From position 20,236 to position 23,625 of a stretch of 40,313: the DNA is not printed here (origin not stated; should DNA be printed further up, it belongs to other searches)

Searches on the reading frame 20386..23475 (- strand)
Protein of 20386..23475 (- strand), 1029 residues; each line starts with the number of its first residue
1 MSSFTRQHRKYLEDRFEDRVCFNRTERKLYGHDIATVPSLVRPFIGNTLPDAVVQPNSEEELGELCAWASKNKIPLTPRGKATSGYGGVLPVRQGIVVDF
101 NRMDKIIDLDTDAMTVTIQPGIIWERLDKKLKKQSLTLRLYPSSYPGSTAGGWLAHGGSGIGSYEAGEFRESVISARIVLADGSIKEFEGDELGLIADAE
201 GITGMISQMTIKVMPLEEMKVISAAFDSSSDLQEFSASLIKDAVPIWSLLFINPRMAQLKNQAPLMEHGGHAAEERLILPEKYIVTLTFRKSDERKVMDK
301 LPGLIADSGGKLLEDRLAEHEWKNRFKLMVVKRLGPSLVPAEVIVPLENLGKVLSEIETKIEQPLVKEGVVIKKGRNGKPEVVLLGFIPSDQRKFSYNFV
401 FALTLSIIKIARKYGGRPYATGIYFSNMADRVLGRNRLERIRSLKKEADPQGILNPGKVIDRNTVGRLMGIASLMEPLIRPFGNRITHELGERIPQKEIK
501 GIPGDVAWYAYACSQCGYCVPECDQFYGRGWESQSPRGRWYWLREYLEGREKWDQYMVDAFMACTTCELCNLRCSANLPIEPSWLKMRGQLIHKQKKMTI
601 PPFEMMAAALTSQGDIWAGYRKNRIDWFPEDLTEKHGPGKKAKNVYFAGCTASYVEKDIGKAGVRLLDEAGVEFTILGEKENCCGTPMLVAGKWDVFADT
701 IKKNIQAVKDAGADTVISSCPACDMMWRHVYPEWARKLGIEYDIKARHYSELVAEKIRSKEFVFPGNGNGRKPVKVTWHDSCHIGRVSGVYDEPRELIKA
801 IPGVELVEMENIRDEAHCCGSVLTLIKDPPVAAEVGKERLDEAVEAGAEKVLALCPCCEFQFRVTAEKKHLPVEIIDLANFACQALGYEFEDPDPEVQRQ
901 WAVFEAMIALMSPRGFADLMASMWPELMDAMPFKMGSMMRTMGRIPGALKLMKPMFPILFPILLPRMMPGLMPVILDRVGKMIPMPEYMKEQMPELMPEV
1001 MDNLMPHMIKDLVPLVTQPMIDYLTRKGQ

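Call 73: search_protein_families(library=pfam, proteins=[window:20386-23475:-], max_evalue=0.00001)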
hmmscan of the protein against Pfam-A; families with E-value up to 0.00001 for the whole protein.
window:20386-23475:- (1029 aa): 5 families
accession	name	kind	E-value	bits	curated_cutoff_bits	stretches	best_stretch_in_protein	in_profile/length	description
PF01565.28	FAD_binding_4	-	3.7e-37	127.5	26.4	1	50-188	1-138/139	FAD binding domain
PF02754.22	CCG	-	1e-34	118.9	20.6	2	776-863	1-85/85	Cysteine-rich domain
PF13534.11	Fer4_17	-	1.4e-09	38.8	22.2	1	512-578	1-60/61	4Fe-4S dicluster domain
PF02913.24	FAD-oxidase_C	-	1.2e-08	35.4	21.2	1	217-459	3-248/248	FAD linked oxidases, C-terminal domain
PF13183.11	Fer4_8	-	4.1e-06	27.7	27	1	510-577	2-67/68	4Fe-4S dicluster domain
